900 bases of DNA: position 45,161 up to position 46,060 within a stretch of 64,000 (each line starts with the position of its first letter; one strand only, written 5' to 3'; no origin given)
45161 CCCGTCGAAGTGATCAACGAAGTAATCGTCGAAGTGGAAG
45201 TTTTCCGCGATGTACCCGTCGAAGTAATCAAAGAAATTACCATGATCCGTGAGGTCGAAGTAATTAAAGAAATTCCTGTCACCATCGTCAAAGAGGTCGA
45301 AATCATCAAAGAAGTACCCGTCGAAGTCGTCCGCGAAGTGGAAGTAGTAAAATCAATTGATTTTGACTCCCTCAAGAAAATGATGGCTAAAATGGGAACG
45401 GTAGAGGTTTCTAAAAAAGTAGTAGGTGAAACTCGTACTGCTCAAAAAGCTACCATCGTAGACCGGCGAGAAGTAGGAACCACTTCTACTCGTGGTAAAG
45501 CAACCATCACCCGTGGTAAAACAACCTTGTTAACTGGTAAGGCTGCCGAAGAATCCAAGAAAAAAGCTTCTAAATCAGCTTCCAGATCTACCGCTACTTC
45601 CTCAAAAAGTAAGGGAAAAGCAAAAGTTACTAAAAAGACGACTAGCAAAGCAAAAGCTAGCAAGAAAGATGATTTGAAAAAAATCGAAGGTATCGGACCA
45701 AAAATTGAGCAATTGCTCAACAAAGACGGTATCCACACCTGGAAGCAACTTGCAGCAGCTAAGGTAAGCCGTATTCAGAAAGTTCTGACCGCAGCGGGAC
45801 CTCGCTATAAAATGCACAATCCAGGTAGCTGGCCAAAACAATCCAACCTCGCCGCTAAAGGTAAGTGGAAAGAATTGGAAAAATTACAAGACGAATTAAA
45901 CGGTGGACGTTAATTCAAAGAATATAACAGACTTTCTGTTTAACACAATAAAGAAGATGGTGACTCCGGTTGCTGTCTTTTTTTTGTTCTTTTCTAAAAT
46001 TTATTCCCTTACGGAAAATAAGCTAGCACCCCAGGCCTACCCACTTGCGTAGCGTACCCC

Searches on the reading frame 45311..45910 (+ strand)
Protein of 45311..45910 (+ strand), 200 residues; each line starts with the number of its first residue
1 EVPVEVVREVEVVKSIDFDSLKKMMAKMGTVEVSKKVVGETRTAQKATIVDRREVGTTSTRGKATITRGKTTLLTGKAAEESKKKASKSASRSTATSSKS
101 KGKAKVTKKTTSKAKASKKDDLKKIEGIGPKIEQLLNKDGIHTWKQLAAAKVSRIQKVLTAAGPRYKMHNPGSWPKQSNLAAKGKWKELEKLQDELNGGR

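Call 29: find_related_loci(query=A1, collection=genome_contigs, flank=7000)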
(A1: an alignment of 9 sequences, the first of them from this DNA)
Query A1 (200 aa) in genome_contigs; peptide patterns used: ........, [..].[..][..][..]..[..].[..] (x = any residue, [..] = any of these).
600 stretches matched a pattern (row limit reached: there are more); 490 encode a relative of the query (tblastn E <= 1e-3); the best 80 are kept; 80 distinct loci.
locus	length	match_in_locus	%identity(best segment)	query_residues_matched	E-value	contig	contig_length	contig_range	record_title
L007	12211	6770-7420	80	1-200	5e-97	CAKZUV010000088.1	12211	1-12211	MAG: uncultured Saprospiraceae bacterium isolate L4_Bin_Bin_16_1 genome assembly, contig: c_000000642970, whole genome s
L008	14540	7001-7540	51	1-200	2e-55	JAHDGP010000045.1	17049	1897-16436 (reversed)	MAG: Bacteroidetes bacterium isolate MAG-49 RZ_9548, whole genome shotgun sequence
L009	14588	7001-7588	56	1-200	6e-51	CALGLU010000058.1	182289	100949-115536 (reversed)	MAG: uncultured Saprospiraceae bacterium isolate H3_Bin_METABAT__97_1_1 genome assembly, contig: c_000000338022, whole g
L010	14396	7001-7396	46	1-185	2e-45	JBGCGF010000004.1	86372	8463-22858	MAG: Saprospiraceae bacterium isolate SGMAG-05 contig4, whole genome shotgun sequence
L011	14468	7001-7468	45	1-200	1e-44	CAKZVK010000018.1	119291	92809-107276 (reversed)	MAG: uncultured Saprospiraceae bacterium isolate L4_Bin_Bin_63_1 genome assembly, contig: c_000000146829, whole genome s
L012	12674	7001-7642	46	1-200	3e-48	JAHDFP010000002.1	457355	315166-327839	MAG: Saprospiraceae bacterium isolate MAG-25 RZ_19, whole genome shotgun sequence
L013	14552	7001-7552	45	1-200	7e-44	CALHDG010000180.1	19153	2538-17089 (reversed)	MAG: uncultured Chitinophagales bacterium isolate R2_Bin_Bin_98_1 genome assembly, contig: c_000000339526, whole genome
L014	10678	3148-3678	47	14-200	2e-43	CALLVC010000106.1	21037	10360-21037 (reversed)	MAG: uncultured Saprospiraceae bacterium isolate L1_Bin_Bin_49_sub_1 genome assembly, contig: c_000000280241, whole geno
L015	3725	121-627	43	4-199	5e-41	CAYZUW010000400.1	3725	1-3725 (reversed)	MAG TPA_asm: uncultured Saprospiraceae bacterium isolate binchicken_co258_48 genome assembly, contig: NODE_20131_length_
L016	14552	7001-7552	41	1-199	7e-39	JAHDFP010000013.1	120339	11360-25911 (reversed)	MAG: Saprospiraceae bacterium isolate MAG-25 RZ_409, whole genome shotgun sequence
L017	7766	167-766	51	1-200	5e-49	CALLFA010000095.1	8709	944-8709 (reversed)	MAG: uncultured Saprospiraceae bacterium isolate R1_Bin_Bin_96_sub_1 genome assembly, contig: c_000002595292, whole geno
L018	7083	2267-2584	56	94-200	8e-36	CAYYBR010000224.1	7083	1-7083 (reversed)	MAG TPA_asm: uncultured Saprospiraceae bacterium isolate binchicken_co258_123 genome assembly, contig: NODE_7840_length_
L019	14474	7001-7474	38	1-199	2e-35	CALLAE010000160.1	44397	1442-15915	MAG: uncultured Saprospiraceae bacterium isolate L1_Bin_MAXBIN__071_sub_1 genome assembly, contig: c_000000098005, whole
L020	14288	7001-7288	59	106-200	3e-35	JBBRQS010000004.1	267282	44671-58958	MAG: Chitinophagales bacterium isolate metawrap_la1_62 W_la1_62_k141_2134483L_267282_cov_26.2393, whole genome shotgun s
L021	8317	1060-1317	59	115-200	7e-35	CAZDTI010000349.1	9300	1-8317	MAG TPA_asm: uncultured Saprospiraceae bacterium isolate SRP065251_co2_95 genome assembly, contig: NODE_6585_length_9300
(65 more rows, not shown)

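Call 51: search_solved_structures(query=A1, max_evalue=1, show_alignments=2)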
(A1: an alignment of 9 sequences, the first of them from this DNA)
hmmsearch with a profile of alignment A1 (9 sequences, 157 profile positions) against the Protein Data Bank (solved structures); distinct sequences matched with E-value up to 1: 52.
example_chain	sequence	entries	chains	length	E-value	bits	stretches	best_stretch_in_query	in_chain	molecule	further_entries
8yy9_O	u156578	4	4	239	1.4e-09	41.6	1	63-145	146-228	Reaction center protein O chain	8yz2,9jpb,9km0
9wqv_a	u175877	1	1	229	8e-06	29.4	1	66-115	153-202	NADH:ubiquinone oxidoreductase 41 kd complex i subunit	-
5ms0_M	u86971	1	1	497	0.0018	21.8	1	63-115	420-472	Transcription termination/antitermination protein NusA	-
6gov_A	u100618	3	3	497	0.0021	21.5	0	63-115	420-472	Transcription termination/antitermination protein NusA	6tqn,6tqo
6flq_F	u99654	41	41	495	0.0021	21.5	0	63-115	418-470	Transcription termination/antitermination protein NusA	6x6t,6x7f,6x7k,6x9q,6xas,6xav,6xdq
6z9p_A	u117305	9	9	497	0.0021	21.5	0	63-115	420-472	Transcription termination/antitermination protein NusA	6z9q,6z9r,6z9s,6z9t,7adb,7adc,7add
8pil_F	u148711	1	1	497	0.0021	21.5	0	63-115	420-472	Transcription termination/antitermination protein NusA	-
7ubn_N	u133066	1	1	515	0.0024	21.3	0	63-115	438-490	Transcription termination/antitermination protein NusA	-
6cr3_A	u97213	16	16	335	0.0038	20.7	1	31-108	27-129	DNA polymerase beta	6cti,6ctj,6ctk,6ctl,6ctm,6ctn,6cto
3v7k_A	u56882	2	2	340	0.0054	20.2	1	31-108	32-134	DNA polymerase beta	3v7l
3v72_A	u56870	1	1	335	0.0069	19.8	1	31-108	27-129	DNA polymerase beta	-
3uxo_A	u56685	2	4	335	0.007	19.8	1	31-108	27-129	DNA polymerase beta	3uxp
1bpd_A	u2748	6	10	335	0.007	19.8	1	31-108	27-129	DNA POLYMERASE BETA | PROTEIN (DNA POLYMERASE BETA (E.C.2.7.7.7))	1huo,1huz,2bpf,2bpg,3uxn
3v7j_A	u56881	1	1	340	0.007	19.8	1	31-108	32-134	DNA polymerase beta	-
5hhh_A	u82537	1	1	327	0.0078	19.7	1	30-108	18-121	DNA polymerase beta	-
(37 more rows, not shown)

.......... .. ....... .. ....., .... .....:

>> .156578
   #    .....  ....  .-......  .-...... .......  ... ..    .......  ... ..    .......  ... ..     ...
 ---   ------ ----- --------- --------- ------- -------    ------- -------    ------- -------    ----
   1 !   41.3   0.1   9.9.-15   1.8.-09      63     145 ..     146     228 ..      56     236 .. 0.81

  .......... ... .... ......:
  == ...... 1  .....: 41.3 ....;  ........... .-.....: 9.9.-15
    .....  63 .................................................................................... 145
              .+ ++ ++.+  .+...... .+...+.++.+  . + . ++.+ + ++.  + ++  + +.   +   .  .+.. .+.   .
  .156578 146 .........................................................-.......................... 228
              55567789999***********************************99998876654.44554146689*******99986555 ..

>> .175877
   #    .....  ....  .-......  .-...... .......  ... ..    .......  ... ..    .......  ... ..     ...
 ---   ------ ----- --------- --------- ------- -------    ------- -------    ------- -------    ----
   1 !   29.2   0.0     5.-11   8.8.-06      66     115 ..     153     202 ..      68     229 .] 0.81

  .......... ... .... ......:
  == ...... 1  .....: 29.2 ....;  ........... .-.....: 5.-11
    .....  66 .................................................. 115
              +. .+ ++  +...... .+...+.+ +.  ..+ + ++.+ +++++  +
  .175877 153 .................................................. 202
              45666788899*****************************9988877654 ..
